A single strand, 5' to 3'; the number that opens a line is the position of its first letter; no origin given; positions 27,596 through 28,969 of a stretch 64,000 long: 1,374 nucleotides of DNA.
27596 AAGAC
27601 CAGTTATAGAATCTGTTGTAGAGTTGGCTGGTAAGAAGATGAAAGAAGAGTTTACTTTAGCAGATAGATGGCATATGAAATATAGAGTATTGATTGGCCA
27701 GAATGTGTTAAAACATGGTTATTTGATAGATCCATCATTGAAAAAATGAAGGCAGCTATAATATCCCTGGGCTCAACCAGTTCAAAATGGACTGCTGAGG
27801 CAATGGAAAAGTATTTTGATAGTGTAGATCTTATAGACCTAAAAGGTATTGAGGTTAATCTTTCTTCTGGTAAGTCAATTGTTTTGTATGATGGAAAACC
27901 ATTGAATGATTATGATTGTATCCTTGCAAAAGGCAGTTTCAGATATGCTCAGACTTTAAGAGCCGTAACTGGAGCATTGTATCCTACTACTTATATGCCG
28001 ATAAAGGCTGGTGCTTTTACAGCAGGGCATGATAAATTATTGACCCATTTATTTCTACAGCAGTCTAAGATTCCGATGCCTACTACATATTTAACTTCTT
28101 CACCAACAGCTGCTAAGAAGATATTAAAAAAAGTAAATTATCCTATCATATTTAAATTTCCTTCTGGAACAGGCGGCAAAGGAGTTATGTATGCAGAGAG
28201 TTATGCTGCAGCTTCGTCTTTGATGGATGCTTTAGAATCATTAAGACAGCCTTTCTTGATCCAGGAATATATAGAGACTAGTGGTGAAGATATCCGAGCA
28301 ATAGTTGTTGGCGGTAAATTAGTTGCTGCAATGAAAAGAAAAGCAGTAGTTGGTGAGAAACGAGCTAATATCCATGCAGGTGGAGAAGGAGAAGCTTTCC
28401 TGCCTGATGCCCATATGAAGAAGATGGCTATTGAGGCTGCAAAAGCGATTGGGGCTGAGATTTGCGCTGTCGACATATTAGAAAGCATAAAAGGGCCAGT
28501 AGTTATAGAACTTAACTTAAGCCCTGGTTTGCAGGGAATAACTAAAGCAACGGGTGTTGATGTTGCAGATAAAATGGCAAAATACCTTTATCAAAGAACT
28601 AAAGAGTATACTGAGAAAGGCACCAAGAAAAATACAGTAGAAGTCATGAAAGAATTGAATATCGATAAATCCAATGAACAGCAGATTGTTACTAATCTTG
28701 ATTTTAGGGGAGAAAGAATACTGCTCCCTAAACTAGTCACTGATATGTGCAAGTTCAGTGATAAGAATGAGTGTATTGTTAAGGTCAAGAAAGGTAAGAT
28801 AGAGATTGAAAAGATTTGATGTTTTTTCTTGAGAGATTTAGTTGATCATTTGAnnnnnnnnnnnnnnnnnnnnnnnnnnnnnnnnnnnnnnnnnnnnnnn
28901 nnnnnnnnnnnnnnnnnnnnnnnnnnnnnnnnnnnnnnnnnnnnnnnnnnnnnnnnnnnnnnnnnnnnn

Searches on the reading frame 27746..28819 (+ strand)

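Call 7: search_protein_families(library=pfam, proteins=[window:27746-28819:+])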
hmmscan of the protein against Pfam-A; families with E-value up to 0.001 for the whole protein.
window:27746-28819:+ (357 aa): 6 families
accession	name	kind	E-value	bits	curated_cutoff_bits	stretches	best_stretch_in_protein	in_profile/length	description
PF08443.16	RimK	-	1.5e-44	152.4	21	1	95-281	2-188/188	RimK-like ATP-grasp domain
PF02955.21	GSH-S_ATP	-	1.7e-13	50.8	23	1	105-228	6-132/175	Prokaryotic glutathione synthetase, ATP-grasp domain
PF02655.19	ATP-grasp_3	-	4.8e-09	36.9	23.2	1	96-257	3-154/160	ATP-grasp domain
PF14397.11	ATPgrasp_ST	-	1.4e-07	31.5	31.4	0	95-213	20-171/278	Sugar-transfer associated ATP-grasp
PF02222.28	ATP-grasp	-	5.2e-05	23.4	27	1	103-188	2-87/179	ATP-grasp domain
PF18030.7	Rimk_N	-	0.00012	22.8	26.4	1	1-62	1-64/94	RimK PreATP-grasp domain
